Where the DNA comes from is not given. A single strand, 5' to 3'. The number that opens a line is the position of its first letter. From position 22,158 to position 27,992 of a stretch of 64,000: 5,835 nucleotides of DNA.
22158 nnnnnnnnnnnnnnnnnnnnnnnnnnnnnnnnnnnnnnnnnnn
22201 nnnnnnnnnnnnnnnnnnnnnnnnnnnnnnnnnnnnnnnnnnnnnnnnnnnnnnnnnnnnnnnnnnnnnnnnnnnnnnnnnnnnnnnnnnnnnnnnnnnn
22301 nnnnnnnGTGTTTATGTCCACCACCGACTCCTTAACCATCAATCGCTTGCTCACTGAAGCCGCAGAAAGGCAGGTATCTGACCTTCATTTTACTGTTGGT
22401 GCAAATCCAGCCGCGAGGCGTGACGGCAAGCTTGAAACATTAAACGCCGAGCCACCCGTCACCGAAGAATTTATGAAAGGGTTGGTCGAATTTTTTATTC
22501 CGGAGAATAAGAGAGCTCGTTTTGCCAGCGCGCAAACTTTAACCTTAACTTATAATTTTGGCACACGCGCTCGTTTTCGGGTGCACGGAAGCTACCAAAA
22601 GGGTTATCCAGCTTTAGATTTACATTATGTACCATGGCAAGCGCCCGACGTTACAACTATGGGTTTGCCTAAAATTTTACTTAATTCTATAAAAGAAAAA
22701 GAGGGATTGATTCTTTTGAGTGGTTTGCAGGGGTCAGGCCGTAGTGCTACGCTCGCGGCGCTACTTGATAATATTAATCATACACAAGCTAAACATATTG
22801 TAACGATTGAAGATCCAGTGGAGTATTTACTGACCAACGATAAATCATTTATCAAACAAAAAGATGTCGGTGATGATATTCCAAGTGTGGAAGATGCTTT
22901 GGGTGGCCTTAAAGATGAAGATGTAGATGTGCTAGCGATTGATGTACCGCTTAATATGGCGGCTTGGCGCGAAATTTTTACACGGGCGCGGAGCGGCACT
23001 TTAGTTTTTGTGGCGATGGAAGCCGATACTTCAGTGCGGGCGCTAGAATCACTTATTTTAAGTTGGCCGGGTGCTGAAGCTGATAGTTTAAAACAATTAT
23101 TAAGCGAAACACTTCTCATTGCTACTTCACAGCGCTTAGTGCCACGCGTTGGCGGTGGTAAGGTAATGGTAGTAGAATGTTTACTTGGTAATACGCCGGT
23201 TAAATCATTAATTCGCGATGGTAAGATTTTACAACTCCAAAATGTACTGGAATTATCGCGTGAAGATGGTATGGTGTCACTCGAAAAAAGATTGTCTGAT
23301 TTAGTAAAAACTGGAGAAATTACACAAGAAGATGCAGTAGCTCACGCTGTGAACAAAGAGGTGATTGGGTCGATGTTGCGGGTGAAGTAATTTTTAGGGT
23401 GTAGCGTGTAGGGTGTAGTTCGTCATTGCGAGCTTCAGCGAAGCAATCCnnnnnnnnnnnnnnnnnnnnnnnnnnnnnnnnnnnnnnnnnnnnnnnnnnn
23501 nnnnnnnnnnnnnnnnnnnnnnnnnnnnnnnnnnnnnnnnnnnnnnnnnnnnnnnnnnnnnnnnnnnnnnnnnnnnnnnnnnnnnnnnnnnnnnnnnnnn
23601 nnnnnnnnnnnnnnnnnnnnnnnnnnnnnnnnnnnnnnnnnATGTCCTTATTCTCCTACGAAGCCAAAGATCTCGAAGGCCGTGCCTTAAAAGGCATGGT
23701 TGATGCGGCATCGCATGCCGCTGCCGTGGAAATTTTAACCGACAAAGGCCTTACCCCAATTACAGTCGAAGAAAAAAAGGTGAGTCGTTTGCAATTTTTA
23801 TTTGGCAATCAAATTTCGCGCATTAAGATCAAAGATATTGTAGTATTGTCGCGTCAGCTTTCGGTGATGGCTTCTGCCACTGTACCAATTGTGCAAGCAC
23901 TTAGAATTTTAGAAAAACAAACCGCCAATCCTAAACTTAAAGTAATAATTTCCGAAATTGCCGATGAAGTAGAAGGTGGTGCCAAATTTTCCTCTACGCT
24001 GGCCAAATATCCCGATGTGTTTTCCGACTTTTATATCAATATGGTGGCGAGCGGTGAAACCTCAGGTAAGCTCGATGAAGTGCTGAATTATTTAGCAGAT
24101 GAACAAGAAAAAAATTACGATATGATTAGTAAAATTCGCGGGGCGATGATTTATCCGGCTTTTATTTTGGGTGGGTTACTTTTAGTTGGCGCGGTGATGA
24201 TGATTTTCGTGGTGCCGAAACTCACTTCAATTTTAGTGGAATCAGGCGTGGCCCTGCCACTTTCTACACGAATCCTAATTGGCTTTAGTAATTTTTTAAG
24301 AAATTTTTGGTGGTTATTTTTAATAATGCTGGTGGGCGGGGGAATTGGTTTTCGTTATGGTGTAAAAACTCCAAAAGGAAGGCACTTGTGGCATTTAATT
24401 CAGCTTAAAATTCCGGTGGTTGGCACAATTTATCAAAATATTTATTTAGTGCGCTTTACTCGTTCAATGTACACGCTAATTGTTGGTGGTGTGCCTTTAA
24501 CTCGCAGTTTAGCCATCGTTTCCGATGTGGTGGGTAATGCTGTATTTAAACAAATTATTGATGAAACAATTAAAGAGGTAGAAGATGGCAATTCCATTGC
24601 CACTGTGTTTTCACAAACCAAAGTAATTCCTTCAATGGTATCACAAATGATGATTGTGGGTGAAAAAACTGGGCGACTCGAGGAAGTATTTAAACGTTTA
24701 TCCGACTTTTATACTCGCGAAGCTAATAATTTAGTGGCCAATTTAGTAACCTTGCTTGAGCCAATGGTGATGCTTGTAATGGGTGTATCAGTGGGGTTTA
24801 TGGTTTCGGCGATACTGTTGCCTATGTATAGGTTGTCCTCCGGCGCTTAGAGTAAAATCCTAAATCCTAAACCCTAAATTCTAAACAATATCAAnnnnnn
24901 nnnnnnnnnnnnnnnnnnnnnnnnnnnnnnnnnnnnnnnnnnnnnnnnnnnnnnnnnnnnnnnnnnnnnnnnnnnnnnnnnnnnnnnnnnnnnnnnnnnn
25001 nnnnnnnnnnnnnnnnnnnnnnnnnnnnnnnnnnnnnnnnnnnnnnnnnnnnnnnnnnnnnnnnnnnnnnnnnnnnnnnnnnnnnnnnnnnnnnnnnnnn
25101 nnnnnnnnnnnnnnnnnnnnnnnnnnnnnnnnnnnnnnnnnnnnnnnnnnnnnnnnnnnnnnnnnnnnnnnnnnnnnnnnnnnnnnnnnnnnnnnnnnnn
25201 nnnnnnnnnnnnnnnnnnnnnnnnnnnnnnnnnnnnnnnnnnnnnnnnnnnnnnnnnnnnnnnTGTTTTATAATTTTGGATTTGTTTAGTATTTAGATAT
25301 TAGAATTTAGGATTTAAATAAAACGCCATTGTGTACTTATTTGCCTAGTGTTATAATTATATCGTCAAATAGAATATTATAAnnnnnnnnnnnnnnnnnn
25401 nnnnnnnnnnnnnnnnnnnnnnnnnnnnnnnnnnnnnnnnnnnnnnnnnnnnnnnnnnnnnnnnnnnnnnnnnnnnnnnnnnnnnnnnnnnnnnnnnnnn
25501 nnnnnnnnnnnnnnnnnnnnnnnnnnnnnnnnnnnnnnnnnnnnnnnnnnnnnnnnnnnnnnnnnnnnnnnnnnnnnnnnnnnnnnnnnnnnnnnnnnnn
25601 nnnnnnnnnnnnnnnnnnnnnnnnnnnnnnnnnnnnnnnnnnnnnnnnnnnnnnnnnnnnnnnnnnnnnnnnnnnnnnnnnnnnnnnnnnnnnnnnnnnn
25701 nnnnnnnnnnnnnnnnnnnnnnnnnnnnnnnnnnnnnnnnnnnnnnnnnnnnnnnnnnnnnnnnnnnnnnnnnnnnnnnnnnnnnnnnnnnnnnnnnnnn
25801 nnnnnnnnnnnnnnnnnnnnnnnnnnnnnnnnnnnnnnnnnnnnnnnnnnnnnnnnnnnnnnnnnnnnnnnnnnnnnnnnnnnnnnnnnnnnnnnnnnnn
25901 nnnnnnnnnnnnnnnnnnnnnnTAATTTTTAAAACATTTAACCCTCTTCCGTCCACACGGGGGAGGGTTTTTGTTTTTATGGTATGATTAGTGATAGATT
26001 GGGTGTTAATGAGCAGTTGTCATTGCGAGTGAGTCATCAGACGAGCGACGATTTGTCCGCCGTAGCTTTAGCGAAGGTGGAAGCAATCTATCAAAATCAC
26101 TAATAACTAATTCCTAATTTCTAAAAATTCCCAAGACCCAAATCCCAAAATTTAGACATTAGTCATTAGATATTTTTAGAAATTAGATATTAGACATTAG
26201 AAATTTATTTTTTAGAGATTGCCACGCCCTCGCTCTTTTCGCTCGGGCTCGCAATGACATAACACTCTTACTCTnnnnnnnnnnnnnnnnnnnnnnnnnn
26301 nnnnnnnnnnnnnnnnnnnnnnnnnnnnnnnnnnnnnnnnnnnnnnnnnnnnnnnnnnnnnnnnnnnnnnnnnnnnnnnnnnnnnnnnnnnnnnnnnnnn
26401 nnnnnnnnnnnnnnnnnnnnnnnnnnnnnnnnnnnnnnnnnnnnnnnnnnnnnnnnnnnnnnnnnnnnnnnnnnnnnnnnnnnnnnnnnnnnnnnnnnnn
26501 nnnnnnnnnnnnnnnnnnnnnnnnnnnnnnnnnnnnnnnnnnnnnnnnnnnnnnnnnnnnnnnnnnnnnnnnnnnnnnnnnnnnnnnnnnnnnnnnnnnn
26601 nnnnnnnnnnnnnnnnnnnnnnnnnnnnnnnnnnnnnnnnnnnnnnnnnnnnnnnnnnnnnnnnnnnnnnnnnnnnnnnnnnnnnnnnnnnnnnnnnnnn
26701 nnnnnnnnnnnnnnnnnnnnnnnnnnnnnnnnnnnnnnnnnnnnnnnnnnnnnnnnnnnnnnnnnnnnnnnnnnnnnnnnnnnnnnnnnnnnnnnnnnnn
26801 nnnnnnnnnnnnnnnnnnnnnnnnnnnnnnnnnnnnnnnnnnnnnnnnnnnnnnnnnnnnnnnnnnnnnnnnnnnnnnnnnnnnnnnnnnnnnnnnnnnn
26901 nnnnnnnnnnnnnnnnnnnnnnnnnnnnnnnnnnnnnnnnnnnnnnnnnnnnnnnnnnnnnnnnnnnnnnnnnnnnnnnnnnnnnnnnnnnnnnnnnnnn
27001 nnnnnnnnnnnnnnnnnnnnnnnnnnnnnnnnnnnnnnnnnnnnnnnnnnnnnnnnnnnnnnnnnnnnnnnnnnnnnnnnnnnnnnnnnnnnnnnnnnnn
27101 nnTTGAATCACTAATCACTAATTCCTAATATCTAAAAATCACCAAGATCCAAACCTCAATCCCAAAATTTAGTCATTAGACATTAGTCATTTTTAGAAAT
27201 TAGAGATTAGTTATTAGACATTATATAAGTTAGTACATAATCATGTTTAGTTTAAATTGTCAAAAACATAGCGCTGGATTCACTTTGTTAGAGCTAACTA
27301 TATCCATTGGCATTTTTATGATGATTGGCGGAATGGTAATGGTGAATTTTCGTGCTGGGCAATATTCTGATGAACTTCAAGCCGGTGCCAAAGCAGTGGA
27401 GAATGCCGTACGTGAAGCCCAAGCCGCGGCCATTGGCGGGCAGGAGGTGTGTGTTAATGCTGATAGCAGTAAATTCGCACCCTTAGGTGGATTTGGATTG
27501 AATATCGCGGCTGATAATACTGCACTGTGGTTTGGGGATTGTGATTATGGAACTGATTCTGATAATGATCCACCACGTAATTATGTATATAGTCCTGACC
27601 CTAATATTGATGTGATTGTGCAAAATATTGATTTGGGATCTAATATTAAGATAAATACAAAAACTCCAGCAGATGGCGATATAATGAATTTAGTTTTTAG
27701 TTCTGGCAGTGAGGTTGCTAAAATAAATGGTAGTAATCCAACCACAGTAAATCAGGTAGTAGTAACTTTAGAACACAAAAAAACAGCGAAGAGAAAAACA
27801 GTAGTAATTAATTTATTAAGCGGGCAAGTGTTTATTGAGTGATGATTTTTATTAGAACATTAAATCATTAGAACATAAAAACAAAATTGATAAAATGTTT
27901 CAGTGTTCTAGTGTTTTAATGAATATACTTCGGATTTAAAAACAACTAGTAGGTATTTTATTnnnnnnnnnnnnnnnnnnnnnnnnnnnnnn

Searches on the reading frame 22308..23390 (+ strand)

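Call 97: search_protein_families(library=pfam, proteins=[window:22308-23390:+], max_evalue=0.001)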
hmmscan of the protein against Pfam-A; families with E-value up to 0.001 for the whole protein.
window:22308-23390:+ (360 aa): 1 family
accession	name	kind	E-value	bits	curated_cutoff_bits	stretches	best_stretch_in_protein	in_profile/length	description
PF00437.27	T2SSE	-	1.1e-11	44.5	24.9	1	123-178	133-187/370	Type II/IV secretion system protein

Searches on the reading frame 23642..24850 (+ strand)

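Call 8: search_protein_families(library=pfam, proteins=[window:23642-24850:+], max_evalue=0.001)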
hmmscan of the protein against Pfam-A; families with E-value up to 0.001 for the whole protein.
window:23642-24850:+ (402 aa): 1 family
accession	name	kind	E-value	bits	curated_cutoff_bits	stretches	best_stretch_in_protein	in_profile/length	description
PF00482.28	T2SSF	-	1.6e-60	203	25.2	2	70-192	2-125/125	Type II secretion system (T2SS), protein F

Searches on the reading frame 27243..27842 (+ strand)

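Call 97: search_protein_families(library=pfam, proteins=[window:27243-27842:+], max_evalue=0.001)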
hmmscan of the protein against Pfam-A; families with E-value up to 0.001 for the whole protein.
window:27243-27842:+ (199 aa): 1 family
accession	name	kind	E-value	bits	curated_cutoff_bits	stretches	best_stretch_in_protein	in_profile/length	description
PF07963.17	N_methyl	-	3.4e-05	23.7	21.2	1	8-33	2-27/27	Prokaryotic N-terminal methylation motif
